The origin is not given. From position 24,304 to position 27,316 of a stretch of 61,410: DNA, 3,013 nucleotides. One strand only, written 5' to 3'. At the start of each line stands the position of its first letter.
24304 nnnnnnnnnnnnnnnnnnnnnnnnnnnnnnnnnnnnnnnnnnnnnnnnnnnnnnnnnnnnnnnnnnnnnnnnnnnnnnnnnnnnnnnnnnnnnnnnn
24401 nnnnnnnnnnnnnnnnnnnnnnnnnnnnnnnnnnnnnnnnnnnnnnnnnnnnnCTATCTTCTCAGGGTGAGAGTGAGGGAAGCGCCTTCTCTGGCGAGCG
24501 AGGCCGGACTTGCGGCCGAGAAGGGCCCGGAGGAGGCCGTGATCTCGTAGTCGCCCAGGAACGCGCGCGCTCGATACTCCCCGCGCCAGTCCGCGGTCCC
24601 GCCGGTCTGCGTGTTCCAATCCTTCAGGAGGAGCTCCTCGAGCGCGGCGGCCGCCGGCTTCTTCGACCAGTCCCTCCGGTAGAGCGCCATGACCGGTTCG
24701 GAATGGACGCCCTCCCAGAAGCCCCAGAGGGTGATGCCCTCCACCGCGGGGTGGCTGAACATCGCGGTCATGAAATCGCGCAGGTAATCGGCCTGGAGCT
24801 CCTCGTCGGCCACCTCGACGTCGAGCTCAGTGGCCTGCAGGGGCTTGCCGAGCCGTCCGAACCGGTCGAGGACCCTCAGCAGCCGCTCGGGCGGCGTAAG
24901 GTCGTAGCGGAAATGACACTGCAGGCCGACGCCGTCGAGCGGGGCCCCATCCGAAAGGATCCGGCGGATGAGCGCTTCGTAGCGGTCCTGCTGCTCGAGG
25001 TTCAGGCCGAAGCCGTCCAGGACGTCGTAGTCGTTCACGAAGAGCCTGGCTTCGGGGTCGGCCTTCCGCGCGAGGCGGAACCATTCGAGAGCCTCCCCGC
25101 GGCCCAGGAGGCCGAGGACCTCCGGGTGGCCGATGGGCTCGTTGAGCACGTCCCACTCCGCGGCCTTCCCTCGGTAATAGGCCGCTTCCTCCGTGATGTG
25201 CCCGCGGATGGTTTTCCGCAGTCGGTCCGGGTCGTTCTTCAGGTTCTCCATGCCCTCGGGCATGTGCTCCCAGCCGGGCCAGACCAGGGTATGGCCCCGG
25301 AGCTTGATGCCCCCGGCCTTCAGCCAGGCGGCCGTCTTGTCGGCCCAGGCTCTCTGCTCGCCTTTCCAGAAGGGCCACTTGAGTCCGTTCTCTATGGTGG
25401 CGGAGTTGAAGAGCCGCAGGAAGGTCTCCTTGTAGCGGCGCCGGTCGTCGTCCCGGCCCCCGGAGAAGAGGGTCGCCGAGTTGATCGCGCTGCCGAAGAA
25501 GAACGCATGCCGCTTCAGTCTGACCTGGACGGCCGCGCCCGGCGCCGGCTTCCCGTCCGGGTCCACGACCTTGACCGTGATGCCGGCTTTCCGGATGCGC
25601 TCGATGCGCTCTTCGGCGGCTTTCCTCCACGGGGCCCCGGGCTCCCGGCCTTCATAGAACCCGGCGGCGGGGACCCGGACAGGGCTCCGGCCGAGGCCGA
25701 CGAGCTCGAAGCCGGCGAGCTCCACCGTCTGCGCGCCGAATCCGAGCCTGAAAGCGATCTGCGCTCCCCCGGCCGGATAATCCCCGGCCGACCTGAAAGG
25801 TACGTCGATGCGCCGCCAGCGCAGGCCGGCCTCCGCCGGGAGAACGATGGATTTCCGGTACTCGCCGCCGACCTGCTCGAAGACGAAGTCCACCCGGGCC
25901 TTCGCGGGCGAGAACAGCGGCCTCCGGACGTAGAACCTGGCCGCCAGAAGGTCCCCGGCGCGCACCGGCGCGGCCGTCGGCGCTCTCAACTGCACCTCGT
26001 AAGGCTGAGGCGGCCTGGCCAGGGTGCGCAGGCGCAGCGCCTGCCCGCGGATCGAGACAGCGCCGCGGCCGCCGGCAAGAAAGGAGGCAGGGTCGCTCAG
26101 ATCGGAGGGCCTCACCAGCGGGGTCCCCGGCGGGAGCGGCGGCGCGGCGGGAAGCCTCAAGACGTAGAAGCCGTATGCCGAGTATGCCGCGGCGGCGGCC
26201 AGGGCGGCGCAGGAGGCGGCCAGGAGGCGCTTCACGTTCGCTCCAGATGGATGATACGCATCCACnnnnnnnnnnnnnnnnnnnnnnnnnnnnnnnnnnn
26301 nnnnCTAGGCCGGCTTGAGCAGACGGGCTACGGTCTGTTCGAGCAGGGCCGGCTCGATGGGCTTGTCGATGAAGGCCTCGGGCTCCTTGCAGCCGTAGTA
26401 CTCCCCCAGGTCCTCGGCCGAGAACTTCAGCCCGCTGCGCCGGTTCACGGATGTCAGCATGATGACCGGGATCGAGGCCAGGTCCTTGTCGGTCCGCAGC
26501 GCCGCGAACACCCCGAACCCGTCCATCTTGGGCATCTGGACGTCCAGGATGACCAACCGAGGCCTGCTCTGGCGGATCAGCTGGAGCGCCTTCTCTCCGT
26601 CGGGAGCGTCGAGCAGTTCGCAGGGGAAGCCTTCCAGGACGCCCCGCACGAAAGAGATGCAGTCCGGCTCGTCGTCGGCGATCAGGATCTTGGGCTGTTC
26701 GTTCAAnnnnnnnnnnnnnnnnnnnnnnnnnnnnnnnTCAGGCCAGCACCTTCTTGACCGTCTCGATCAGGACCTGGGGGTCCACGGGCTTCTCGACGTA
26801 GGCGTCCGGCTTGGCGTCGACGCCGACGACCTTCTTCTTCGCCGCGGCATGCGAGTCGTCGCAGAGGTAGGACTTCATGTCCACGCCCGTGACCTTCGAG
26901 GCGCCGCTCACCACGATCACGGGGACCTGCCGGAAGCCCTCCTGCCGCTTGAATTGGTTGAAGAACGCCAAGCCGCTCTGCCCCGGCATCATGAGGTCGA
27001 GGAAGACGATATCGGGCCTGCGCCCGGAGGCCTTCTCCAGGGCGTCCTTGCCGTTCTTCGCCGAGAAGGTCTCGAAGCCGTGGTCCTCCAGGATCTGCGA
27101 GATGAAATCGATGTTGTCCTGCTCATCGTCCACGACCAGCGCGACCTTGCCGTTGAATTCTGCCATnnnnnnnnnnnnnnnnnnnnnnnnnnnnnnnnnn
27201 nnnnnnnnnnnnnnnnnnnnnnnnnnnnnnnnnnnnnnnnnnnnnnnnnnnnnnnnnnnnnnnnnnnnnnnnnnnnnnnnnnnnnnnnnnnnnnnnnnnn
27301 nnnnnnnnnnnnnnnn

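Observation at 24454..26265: GH10 glycanase occupying the position normally held by a GH8 BcsZ in a cellulose synthase locus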

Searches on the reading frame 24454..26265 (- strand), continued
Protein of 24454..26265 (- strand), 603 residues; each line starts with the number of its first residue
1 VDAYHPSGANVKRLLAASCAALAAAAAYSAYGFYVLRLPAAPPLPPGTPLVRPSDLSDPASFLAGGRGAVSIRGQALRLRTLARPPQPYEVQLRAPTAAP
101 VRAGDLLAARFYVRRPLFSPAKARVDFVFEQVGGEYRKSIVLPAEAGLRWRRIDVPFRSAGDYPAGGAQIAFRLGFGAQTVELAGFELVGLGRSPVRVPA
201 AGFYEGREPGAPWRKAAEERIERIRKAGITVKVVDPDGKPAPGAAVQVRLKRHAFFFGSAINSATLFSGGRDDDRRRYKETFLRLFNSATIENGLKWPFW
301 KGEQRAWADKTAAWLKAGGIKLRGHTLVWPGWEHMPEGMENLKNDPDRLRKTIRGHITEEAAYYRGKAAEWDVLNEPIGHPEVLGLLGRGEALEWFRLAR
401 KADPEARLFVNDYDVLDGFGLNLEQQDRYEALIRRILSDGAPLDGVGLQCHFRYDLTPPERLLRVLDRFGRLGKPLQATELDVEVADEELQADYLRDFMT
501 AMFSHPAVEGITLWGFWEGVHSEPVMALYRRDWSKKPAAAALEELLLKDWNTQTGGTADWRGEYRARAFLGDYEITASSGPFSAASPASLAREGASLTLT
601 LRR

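Call 53: find_encoding_contigs(protein=P0025, flank=10000, max_places=1)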
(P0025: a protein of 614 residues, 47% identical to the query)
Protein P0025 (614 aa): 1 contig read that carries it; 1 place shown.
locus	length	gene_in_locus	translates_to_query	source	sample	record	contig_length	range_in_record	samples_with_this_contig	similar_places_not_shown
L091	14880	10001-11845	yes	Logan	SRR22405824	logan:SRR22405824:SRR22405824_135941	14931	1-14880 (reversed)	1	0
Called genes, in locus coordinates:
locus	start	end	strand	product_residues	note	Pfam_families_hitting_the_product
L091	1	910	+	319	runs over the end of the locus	?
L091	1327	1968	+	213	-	PF12797:Fer4_2 (faint), PF12837:Fer4_6 (faint), PF13237:Fer4_10 (faint), PF13187:Fer4_9 (faint), PF13247:Fer4_11, PF12838:Fer4_7 (weak), PF00037:Fer4 (weak)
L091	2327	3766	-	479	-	-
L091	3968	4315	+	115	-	PF01656:CbiA (weak), PF03205:MobB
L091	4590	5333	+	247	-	PF00072:Response_reg, PF00486:Trans_reg_C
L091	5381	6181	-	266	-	PF25919:BSH_CusB (faint), PF00364:Biotin_lipoyl (weak), PF25997:BSH_YhbJ (weak), PF25990:Beta-barrel_YknX (weak)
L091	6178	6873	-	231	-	PF00005:ABC_tran, PF02463:SMC_N (faint), PF13304:AAA_21 (faint)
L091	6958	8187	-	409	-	PF12704:MacB_PCD, PF02687:FtsX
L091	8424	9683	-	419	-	PF16542:PNKP_ligase, PF13687:DUF4153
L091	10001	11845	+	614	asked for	PF00331:Glyco_hydro_10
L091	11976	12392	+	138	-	-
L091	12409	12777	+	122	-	PF18480:DUF5615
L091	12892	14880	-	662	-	?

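Call 55: find_encoding_contigs(protein=P0044, flank=10000, max_places=1)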
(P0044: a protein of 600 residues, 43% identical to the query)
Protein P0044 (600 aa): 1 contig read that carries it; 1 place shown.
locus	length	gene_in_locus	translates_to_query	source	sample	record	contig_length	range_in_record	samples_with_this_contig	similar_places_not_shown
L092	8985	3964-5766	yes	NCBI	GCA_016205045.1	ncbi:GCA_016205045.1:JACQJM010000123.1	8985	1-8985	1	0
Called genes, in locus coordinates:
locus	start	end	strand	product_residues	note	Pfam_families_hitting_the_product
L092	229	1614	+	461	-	PF01546:Peptidase_M20, PF07687:M20_dimer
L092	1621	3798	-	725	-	-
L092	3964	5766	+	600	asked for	PF00331:Glyco_hydro_10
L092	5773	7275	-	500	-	PF11658:CBP_BcsG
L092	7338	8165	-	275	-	-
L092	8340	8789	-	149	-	-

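Call 56: find_encoding_contigs(protein=P0024, flank=10000, max_places=1)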
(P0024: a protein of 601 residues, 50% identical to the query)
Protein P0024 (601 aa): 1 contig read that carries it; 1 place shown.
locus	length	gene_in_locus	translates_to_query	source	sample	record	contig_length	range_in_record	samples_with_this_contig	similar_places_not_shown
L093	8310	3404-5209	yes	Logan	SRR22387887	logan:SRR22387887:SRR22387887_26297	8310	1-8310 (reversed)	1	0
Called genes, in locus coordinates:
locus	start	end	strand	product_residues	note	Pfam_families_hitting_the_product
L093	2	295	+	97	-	?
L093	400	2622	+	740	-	PF00535:Glycos_transf_2, PF13641:Glyco_tranf_2_3, PF13506:Glyco_transf_21, PF13632:Glyco_trans_2_3, PF03552:Cellulose_synt (weak), PF07238:PilZ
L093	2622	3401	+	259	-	-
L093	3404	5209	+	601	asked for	PF00331:Glyco_hydro_10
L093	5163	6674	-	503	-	PF11658:CBP_BcsG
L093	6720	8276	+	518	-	PF03009:GDPD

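Call 57: find_encoding_contigs(protein=P0092, flank=10000, max_places=1)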
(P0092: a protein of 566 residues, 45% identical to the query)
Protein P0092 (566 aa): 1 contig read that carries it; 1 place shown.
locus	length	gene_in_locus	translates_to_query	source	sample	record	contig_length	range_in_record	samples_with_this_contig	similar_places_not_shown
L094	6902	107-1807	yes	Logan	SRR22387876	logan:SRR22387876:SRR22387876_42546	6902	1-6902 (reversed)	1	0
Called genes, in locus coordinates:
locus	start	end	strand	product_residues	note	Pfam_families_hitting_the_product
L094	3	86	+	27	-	?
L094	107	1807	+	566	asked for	PF13620:CarboxypepD_reg (faint), PF00331:Glyco_hydro_10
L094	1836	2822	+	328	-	-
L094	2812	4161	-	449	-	PF03009:GDPD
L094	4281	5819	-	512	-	PF11658:CBP_BcsG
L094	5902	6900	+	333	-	?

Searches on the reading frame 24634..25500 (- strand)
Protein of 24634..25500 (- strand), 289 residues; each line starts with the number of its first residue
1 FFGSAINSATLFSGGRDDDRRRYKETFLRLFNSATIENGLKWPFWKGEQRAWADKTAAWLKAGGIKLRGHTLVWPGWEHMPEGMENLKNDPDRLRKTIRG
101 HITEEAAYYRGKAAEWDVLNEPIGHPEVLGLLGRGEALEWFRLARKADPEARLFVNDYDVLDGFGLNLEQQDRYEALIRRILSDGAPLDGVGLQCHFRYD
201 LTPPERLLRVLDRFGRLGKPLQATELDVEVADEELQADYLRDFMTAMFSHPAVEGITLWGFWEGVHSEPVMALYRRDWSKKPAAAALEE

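Call 60: search_solved_structures(query=window:24634-25500:-, max_evalue=1e-15, show_alignments=5)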
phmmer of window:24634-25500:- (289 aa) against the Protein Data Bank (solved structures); distinct sequences matched with E-value up to 1e-15: 71 (the best 60 are shown).
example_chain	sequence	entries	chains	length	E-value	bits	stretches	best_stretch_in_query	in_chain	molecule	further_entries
7d88_A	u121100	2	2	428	1.4e-32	116.1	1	2-284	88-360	Beta-xylanase | Beta-1,4-xylanase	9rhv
7d89_A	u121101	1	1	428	3.8e-31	111.3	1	2-284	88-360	Beta-xylanase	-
1nq6_A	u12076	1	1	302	3e-30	108.4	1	22-286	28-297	Xys1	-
1exp_A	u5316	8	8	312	6.8e-27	97.4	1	22-287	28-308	BETA-1,4-D-GLYCANASE CEX-CD | BETA-1,4-XYLANASE | EXO-1,4-BETA-D-GLYCANASE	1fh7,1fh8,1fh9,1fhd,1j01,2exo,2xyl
3cuf_A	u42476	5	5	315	7e-27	97.3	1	22-287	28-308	Exo-beta-1,4-glucanase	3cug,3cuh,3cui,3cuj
1xyz_A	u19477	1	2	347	8e-27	97.1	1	22-263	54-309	1,4-BETA-D-XYLAN-XYLANOHYDROLASE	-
1xas_A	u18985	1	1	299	1.5e-26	96.3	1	10-286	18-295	1,4-BETA-D-XYLAN XYLANOHYDROLASE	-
1e0v_A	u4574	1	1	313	3.5e-26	95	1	10-286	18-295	ENDO-1,4-BETA-XYLANASE A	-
1e0w_A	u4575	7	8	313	3.5e-26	95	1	10-286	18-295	ENDO-1,4-BETA-XYLANASE A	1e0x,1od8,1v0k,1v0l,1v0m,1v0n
6fhe_A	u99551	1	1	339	8.1e-26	93.8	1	19-262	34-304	Synthetic construct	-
2his_A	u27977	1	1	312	3.7e-25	91.7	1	22-287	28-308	CELLULOMONAS FIMI FAMILY 10 BETA-1,4-GLYCANASE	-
5m0k_A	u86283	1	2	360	4.6e-25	91.4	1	23-263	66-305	Beta-xylanase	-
1vbr_A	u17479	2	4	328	1.4e-24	89.7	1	18-263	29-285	endo-1,4-beta-xylanase B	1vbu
4xv0_A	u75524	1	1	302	1.7e-24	89.5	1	32-263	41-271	Beta-xylanase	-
5mrj_A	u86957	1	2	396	1.8e-24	89.4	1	30-261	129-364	Beta-xylanase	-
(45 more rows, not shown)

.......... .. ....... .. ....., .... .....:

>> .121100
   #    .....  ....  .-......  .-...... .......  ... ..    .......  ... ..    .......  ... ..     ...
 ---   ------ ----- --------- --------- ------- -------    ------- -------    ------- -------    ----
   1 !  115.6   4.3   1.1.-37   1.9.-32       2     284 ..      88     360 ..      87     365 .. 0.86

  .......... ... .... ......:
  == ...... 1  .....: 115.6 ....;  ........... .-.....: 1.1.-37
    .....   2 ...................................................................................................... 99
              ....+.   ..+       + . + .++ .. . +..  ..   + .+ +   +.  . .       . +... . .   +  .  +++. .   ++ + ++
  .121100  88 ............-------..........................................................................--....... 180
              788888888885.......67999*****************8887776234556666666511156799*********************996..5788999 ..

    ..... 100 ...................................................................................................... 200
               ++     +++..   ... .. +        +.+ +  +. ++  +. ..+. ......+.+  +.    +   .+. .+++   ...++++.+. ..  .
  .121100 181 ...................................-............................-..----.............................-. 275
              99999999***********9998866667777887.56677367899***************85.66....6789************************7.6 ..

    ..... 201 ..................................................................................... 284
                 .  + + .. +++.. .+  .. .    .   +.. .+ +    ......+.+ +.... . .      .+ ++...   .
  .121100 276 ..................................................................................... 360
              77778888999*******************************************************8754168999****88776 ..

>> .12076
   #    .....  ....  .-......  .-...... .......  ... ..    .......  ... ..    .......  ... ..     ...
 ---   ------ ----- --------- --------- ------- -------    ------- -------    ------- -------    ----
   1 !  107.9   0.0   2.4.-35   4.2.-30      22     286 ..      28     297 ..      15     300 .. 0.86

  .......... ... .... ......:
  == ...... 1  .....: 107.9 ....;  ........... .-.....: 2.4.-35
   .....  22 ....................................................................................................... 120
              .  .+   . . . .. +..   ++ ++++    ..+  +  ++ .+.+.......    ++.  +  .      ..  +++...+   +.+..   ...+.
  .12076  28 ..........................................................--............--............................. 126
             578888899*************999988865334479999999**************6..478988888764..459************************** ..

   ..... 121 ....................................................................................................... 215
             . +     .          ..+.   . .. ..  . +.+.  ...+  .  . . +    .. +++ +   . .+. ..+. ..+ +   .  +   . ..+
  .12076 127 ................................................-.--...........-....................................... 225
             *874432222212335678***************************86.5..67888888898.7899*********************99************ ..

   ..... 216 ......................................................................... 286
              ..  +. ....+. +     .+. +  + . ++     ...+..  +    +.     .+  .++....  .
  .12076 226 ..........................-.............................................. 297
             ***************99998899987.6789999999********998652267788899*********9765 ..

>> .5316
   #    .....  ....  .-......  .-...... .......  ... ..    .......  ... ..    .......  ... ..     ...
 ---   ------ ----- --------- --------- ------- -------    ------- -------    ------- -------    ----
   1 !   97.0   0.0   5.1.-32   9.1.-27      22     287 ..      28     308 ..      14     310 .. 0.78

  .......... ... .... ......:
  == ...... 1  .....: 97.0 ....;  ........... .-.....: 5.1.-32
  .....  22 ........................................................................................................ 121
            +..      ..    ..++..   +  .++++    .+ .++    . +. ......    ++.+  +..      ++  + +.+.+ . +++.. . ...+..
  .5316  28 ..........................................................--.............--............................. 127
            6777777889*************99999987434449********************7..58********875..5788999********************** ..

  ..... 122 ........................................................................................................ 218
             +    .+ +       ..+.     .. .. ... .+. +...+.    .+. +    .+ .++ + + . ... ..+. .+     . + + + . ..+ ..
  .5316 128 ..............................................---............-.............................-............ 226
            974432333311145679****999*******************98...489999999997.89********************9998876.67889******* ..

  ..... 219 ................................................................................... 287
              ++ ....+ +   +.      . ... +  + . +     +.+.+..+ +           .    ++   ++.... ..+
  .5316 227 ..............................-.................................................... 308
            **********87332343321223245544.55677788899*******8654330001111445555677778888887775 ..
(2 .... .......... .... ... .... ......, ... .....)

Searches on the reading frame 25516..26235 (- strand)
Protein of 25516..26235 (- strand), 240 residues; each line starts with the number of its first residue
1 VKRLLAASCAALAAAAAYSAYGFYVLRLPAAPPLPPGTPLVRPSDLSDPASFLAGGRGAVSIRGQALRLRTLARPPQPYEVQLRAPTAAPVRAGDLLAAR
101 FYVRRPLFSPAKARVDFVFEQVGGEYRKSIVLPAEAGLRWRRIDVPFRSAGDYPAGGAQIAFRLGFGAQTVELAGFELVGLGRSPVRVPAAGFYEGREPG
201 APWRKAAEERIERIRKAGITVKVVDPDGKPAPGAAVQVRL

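Call 22: search_protein_families(library=pfam, proteins=[window:25516-26235:-], max_evalue=10)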
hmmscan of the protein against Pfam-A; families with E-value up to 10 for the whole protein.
window:25516-26235:- (240 aa): 3 families
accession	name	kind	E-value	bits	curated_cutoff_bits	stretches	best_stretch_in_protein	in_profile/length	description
PF13620.12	CarboxypepD_reg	-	0.012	16.4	32.3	1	219-239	2-22/82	Carboxypeptidase regulatory-like domain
PF24107.1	DUF7382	-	0.036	14.4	27.4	1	219-239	22-42/65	Domain of unknown function (DUF7382)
PF17789.7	MG4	-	0.2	12.3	24.7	1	219-239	18-38/95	Macroglobulin domain MG4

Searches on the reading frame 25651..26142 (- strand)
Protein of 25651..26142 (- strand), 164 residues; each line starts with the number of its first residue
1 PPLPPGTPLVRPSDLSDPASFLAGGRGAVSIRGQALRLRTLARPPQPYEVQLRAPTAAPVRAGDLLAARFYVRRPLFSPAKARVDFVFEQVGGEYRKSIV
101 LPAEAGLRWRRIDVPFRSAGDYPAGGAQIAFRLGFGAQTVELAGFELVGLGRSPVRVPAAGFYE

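Call 67: search_solved_structures(query=A3, max_evalue=10)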
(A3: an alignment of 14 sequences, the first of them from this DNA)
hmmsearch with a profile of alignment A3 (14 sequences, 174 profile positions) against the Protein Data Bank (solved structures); distinct sequences matched with E-value up to 10: 2.
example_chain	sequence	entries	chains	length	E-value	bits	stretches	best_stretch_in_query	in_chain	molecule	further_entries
7jjk_A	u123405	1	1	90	0.69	12.8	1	105-142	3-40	Transcription factor SOX-30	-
5fqu_A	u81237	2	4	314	1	12.3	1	114-147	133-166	PATATIN-LIKE PROTEIN, PLPD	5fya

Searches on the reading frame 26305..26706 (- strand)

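Call 5: search_protein_families(library=pfam, proteins=[window:26305-26706:-], max_evalue=0.01)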
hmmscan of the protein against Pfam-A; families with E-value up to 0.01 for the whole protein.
window:26305-26706:- (133 aa): 1 family
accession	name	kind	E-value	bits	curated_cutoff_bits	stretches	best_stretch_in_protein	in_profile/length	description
PF00072.30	Response_reg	-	5.6e-18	65.6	30.2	1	7-101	1-92/111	Response regulator receiver domain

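Call 7: search_protein_families(library=ncbifam, proteins=[window:26305-26706:-], max_evalue=0.001)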
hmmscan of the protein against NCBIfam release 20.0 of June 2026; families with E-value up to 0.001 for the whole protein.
window:26305-26706:- (133 aa): 79 families (the best 25 are shown)
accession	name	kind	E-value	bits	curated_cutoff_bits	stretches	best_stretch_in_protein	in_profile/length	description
NF007135.0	PRK09581.1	equivalog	3.9e-16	58.9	474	1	6-99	4-101/457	PleD family two-component system response regulator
NF045944.1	ResRegRpaBCyano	equivalog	1.1e-15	57.6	330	1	8-113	1-108/229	response regulator transcription factor RpaB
NF045717.1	DVU0259_DivK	exception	3.4e-14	53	160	1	6-121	4-107/117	DVU0259 family response regulator domain-containing protein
TIGR02154.1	PhoB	equivalog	3.3e-12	46.2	296.2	1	4-87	2-85/226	phosphate regulon transcriptional regulator PhoB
NF033120.0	vanR_FM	exception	1.1e-11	44.8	460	1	6-86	5-85/231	vancomycin resistance response regulator transcription factor, VanR-F/VanR-M family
NF007969.0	PRK10693.1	equivalog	1.8e-11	43.6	329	1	6-89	9-90/337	two-component system response regulator RssB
TIGR02875.1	spore_0_A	equivalog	2.6e-11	43.3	200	1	6-104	4-103/262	sporulation transcription factor Spo0A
NF008199.0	PRK10955.1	equivalog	4.9e-11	43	341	1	6-96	3-93/232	envelope stress response regulator transcription factor CpxR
NF040534.1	resp_reg_YycF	equivalog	6.8e-11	41.9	340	1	6-88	2-81/231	response regulator YycF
NF040689.1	MtrAB_MtrA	equivalog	9e-11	41.5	300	1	7-87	1-78/219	MtrAB system response regulator MtrA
NF007901.0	PRK10610.1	equivalog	1.4e-10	41.4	189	1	5-96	6-98/129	chemotaxis response regulator CheY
NF051870.1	NAssimRespRegNtrX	equivalog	1.6e-10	40.5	600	1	6-85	3-82/452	nitrogen assimilation response regulator NtrX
NF053512.1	nitric_RR_NosR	exception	2.4e-10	40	400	1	7-71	1-65/422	response regulator c-di-GMP phosphodiesterase, NosR family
NF053854.1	RespRegPhoBBctds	equivalog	1.1e-09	38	270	1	7-88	1-81/225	two-component system response regulator PhoB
NF008469.0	PRK11361.1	equivalog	1.2e-09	37.4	714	1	2-86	2-84/461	acetoacetate metabolism transcriptional regulator AtoC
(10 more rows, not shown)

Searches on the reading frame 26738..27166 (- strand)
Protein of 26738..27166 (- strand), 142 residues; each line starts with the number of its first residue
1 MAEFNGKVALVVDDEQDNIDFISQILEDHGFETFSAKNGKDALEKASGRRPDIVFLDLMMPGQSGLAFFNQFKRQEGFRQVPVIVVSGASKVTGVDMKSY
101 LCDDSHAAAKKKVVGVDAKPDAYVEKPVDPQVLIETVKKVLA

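Call 5: search_protein_families(library=pfam, proteins=[window:26738-27166:-], max_evalue=0.01)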
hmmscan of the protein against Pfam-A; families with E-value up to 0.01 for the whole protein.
window:26738-27166:- (142 aa): 1 family
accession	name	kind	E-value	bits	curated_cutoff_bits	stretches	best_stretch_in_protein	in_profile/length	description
PF00072.30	Response_reg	-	9.9e-23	80.9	30.2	1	10-91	2-81/111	Response regulator receiver domain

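Call 7: search_protein_families(library=ncbifam, proteins=[window:26738-27166:-], max_evalue=0.001)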
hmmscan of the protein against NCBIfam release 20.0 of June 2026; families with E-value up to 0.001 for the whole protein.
window:26738-27166:- (142 aa): 82 families (the best 25 are shown)
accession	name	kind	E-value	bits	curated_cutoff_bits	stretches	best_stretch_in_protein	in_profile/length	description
NF045717.1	DVU0259_DivK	exception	1.1e-24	86.8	160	1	8-92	4-88/117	DVU0259 family response regulator domain-containing protein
TIGR02154.1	PhoB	equivalog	8.2e-21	74.3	296.2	1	8-141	4-120/226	phosphate regulon transcriptional regulator PhoB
NF040689.1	MtrAB_MtrA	equivalog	1.7e-17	63.5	300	1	10-139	2-111/219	MtrAB system response regulator MtrA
NF051870.1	NAssimRespRegNtrX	equivalog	1.1e-15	57.5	600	1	10-92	5-87/452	nitrogen assimilation response regulator NtrX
NF007135.0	PRK09581.1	equivalog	1.2e-15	57.3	474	1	10-139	6-118/457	PleD family two-component system response regulator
NF040534.1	resp_reg_YycF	equivalog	3.1e-15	56.1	340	1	9-139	3-113/231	response regulator YycF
NF007546.0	PRK10161.1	equivalog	7.6e-15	55.1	471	1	9-141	5-120/229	phosphate response regulator transcription factor PhoB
NF052313.1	T9SS_RR_PorX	equivalog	4.5e-14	52.1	300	1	10-141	4-116/513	T9SS response regulator signal transducer PorX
NF007969.0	PRK10693.1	equivalog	1.1e-13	50.9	329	1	5-96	6-95/337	two-component system response regulator RssB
NF045944.1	ResRegRpaBCyano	equivalog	1.2e-13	51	330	1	10-141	1-112/229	response regulator transcription factor RpaB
NF053854.1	RespRegPhoBBctds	equivalog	6.3e-13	48.6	270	1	10-88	2-79/225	two-component system response regulator PhoB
NF033117.2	vanR_ACDEGLN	exception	6.4e-13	48.8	350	1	10-139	2-111/226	VanR-ABDEGLN family response regulator transcription factor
NF041733.1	resp_reg_CseB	equivalog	1.4e-12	47.5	350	1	10-141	4-115/228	two-component system response regulator CseB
NF007005.1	PRK09468.1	equivalog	1.5e-12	47.4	331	1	9-141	6-119/237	osmolarity response regulator transcription factor OmpR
TIGR01387.1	cztR_silR_copR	subfamily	3.7e-12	46.3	279.2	1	10-93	2-87/218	heavy metal response regulator transcription factor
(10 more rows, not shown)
